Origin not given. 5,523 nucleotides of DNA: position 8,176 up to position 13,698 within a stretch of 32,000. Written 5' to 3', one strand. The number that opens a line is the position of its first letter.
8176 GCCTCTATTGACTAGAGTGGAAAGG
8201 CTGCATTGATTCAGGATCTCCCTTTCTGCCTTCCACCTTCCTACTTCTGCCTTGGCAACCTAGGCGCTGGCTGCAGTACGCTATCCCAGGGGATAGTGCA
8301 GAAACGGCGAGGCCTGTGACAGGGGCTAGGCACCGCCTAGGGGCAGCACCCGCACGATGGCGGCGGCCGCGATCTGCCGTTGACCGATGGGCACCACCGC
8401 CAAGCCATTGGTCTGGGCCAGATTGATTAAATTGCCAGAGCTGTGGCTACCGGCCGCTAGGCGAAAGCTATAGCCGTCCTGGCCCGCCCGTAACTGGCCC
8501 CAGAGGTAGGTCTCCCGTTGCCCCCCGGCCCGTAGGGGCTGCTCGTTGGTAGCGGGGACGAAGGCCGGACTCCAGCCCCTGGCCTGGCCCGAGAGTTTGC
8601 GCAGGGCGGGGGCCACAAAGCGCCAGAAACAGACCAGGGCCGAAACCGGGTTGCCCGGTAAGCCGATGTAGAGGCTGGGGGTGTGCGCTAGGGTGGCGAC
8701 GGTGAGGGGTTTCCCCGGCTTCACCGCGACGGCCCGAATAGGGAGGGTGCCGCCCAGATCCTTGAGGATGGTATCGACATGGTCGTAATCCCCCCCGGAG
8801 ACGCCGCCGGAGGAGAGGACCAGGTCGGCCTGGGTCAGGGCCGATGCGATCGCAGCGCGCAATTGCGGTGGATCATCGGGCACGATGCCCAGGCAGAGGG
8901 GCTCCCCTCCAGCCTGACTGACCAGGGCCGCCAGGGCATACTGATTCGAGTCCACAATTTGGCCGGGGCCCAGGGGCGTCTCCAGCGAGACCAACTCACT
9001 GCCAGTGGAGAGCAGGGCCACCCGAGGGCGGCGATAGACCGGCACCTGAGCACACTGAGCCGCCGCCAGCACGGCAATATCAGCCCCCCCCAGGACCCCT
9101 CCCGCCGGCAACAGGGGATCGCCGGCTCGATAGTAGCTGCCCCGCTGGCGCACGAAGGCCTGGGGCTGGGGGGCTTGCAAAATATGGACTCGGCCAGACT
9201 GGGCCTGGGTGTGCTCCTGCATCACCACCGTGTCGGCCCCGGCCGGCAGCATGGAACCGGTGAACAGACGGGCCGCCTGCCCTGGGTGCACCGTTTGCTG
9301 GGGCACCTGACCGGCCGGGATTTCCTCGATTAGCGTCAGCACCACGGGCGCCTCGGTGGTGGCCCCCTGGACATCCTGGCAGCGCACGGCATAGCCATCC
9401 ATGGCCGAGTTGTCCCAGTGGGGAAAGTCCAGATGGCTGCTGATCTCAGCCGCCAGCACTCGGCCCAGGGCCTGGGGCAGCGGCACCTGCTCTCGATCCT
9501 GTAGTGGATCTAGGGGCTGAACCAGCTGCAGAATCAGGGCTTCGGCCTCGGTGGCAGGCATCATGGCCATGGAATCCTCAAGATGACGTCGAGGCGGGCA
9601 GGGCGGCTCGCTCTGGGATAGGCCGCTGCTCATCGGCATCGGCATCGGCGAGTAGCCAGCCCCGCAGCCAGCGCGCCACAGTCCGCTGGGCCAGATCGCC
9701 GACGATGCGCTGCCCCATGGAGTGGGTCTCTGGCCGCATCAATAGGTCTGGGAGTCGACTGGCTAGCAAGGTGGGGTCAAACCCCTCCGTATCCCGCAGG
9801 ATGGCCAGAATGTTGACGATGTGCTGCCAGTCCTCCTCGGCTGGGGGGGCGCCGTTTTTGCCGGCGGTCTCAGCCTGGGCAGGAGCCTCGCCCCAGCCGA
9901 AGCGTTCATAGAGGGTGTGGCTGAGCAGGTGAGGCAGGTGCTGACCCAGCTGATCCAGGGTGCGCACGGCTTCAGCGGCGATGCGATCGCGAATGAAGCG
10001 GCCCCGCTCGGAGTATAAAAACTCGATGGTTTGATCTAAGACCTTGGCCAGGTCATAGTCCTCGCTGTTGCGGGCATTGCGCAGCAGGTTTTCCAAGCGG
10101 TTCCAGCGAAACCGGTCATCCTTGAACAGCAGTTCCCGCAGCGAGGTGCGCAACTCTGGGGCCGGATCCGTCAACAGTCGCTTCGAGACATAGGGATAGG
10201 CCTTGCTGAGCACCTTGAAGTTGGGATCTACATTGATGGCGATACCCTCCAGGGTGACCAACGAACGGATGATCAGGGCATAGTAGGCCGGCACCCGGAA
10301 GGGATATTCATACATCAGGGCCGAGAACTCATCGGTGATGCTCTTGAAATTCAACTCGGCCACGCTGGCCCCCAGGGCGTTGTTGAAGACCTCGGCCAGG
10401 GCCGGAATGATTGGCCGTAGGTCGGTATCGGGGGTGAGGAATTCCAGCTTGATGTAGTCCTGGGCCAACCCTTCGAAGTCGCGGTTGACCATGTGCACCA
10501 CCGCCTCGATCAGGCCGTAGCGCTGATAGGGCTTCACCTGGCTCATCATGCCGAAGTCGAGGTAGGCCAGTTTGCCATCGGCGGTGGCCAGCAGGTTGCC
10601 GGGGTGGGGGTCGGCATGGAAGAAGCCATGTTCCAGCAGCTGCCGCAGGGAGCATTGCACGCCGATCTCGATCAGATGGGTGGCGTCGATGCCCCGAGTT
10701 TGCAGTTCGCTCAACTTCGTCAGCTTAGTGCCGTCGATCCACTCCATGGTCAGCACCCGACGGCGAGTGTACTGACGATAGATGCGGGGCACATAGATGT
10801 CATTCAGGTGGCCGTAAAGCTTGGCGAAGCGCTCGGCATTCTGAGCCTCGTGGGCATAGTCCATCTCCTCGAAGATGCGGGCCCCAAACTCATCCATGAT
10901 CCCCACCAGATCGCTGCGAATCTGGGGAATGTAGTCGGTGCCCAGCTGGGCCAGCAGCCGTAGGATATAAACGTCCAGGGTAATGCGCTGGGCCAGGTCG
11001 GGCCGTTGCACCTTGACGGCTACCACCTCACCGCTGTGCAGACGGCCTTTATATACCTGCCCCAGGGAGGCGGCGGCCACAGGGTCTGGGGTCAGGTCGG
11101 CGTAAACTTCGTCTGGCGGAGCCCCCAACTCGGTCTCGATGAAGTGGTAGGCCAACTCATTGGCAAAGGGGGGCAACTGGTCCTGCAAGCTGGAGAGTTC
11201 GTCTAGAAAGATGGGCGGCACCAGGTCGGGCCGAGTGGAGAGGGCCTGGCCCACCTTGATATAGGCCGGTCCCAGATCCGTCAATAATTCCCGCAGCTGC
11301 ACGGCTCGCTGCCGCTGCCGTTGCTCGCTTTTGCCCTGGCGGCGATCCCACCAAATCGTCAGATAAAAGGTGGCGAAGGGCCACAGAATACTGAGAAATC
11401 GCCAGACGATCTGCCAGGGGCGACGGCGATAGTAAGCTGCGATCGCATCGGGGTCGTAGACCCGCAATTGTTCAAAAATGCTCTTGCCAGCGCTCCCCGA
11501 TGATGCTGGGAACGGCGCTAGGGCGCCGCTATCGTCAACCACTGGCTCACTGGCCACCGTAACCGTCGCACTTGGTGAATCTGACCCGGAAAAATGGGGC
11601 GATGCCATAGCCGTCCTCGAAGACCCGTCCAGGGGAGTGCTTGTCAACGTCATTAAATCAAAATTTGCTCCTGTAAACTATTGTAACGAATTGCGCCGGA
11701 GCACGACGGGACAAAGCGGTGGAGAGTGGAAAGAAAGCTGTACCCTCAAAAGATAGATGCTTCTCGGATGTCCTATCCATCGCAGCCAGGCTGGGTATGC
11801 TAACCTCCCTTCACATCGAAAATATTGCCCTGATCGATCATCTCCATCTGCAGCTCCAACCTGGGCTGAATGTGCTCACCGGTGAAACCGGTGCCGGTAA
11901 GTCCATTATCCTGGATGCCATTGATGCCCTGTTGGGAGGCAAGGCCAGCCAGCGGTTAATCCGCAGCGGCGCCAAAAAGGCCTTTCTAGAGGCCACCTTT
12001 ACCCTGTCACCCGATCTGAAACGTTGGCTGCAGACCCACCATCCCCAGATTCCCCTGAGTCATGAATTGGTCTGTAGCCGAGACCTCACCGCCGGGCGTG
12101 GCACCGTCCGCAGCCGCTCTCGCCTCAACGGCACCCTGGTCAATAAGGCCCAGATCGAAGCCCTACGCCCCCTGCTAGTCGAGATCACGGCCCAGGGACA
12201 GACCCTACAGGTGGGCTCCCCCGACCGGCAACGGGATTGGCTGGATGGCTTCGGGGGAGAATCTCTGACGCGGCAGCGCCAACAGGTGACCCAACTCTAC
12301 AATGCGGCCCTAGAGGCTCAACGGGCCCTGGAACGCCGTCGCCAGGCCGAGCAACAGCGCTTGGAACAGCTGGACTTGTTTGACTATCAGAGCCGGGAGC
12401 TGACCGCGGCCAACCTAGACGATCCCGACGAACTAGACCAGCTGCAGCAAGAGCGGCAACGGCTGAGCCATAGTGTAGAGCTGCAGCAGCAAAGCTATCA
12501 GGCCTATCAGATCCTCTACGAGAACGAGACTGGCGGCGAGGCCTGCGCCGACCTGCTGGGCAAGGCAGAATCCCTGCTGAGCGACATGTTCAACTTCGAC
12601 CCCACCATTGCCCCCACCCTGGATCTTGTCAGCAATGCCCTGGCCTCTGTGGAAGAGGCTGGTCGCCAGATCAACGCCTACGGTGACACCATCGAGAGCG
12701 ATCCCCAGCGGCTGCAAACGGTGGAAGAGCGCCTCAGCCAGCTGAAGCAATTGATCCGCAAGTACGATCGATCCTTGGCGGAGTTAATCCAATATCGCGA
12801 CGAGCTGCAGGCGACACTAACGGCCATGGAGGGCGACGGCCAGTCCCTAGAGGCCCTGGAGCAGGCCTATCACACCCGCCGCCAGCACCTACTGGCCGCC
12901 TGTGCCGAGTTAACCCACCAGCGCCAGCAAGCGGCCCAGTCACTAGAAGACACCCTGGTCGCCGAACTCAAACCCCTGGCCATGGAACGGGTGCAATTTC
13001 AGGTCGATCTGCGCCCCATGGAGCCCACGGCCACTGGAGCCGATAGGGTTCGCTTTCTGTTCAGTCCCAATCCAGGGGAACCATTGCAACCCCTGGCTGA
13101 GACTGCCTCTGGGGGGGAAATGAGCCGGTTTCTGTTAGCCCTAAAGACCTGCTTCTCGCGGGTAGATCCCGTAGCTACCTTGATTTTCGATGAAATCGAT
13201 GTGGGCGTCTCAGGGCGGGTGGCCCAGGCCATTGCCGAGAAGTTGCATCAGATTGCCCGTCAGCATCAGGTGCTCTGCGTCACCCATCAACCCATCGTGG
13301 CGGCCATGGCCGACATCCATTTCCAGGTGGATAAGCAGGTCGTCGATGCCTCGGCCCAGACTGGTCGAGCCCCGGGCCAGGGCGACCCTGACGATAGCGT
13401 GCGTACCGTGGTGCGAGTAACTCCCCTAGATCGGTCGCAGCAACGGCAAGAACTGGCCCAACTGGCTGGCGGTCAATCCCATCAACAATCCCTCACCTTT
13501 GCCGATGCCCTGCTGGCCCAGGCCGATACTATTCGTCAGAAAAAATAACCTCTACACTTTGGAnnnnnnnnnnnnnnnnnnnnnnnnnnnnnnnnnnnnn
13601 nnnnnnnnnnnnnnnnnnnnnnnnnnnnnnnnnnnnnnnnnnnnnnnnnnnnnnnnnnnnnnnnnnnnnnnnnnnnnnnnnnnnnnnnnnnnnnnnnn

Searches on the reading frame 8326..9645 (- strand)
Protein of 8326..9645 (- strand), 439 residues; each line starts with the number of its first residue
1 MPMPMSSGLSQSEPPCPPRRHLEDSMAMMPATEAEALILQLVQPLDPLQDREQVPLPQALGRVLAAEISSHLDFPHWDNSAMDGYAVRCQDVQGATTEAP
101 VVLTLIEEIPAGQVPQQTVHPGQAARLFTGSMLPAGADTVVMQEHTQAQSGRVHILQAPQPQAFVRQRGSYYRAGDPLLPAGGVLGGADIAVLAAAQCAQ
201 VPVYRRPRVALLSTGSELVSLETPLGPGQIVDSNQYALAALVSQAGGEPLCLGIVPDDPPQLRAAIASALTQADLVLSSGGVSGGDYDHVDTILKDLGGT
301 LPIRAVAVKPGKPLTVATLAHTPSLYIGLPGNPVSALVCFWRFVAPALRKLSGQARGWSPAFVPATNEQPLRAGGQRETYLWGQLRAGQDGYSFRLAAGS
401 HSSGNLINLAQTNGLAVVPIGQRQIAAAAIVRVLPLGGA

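Call 56: search_protein_families(library=pfam, proteins=[window:8326-9645:-], max_evalue=0.001)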
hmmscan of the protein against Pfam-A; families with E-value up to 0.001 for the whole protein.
window:8326-9645:- (439 aa): 3 families
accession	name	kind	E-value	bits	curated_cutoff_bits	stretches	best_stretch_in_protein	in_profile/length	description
PF03453.22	MoeA_N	-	9.6e-46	155.8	30.8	1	30-196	2-159/160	MoeA N-terminal region (domain I and II)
PF00994.29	MoCF_biosynth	-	1.3e-31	109.7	26.6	1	211-350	2-144/144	Probable molybdopterin binding domain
PF03454.20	MoeA_C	-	8.1e-09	36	22.1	1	367-436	4-72/72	MoeA C-terminal region (domain IV)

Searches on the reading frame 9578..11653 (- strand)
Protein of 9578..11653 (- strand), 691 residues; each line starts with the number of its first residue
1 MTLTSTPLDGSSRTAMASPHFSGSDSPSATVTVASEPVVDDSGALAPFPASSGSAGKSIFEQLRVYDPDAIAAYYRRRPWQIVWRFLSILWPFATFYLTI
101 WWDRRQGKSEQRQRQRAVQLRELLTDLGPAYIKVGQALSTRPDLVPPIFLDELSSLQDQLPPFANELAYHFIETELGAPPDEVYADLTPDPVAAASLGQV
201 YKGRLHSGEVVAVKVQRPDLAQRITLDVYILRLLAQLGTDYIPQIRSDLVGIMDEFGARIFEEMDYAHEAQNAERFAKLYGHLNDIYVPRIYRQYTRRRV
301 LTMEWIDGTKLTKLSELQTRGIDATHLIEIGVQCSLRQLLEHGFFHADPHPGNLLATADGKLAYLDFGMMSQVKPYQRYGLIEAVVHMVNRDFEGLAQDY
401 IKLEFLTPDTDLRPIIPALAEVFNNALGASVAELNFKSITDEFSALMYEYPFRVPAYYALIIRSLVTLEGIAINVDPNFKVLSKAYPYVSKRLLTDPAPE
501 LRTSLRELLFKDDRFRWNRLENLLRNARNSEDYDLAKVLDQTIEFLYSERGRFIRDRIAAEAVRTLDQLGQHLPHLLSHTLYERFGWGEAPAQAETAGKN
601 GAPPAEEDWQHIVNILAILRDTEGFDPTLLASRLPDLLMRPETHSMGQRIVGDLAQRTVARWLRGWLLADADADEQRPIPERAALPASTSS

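Call 56: search_protein_families(library=pfam, proteins=[window:9578-11653:-], max_evalue=0.001)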
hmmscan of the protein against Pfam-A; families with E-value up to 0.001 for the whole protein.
window:9578-11653:- (691 aa): 4 families
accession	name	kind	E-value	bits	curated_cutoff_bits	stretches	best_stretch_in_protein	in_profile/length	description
PF03109.22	ABC1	-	8.4e-84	281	22.9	1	156-398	2-242/244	ABC1 atypical kinase-like domain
PF00069.31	Pkinase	-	1.8e-05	24.7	31.7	1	264-377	49-152/263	Protein kinase domain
PF01163.29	RIO1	-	8.9e-05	22.6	22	1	285-396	69-177/187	RIO domain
PF01636.29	APH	-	0.00025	21.3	23.2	0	340-371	166-198/239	Phosphotransferase enzyme family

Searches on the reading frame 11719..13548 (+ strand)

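Call 57: search_protein_families(library=pfam, proteins=[window:11719-13548:+], max_evalue=0.1)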
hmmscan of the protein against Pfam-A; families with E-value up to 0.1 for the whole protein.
window:11719-13548:+ (609 aa): 9 families
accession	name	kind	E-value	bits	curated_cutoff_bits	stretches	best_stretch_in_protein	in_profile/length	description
PF02463.25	SMC_N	-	8.4e-15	55.2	40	1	28-539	2-213/220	RecF/RecN/SMC N terminal domain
PF13476.12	AAA_23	-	2.3e-14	55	27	1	30-249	1-196/201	AAA domain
PF13304.12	AAA_21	-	3.7e-08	34.2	27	2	468-527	242-302/304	AAA domain, putative AbiEii toxin, Type IV TA system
PF13175.12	AAA_15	-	4.8e-06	26.9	32.1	1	27-77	1-52/374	AAA ATPase domain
PF13555.12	AAA_29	-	1.5e-05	25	27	1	45-76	18-50/61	P-loop containing region of AAA domain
PF13184.12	KH_5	-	0.016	15.7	27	0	310-358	8-56/69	NusA-like KH domain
PF16093.10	PAC4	-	0.028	14.9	31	1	462-510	19-68/77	Proteasome assembly chaperone 4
PF03193.22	RsgA_GTPase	-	0.028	14.7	30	1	31-69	89-127/174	RsgA GTPase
PF03961.19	FapA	-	0.086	12.9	31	0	333-412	152-229/272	Flagellar Assembly Protein A beta solenoid domain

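Call 81: search_protein_families(library=padloc, proteins=[window:11719-13548:+], max_evalue=0.00001)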
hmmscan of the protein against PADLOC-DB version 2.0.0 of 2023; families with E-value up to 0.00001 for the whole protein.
window:11719-13548:+ (609 aa): 37 families (the best 25 are shown)
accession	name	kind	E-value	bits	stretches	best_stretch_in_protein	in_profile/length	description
PDLC04135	mad3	-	1.4e-29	101.9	1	28-545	2-345/374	mads_3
PDLC03859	LmuB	-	1.3e-11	42.4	1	30-83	7-61/611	-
PDLC00305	PtuA1|PtuA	-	5.5e-11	40.4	1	29-84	4-59/392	AAA ATPase domain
PDLC02980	AriA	-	3.5e-10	38.3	0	391-526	175-301/304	-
PDLC00307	PtuA1|PtuA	-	8e-10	36.2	1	27-73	1-47/424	AAA ATPase domain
PDLC02979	AriA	-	2.9e-09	35.2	1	27-527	1-372/373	-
PDLC04541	PDC-M25A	-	4.1e-09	34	0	485-527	269-309/380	-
PDLC00311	PtuA1|PtuA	-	5.3e-09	33.6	1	28-72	3-47/455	AAA ATPase domain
PDLC00284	PtuA1|PtuA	-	5.8e-09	33.3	1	28-86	62-120/545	AAA ATPase domain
PDLC04213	HEC-02A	-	1.6e-08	32.5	1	27-101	1-76/337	-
PDLC00071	GajA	-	1.7e-08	31.8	1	28-77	3-52/588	AAA ATPase domain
PDLC00298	PtuA1|PtuA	-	2.2e-08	31.6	1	28-74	3-49/423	AAA ATPase domain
PDLC00091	GajA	-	2.3e-08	31.4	1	28-80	3-56/627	AAA ATPase domain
PDLC04175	HEC-01A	-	3.5e-08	30.9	0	28-83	6-63/363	-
PDLC04168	GajA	-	3.8e-08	30.5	1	28-77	4-53/570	-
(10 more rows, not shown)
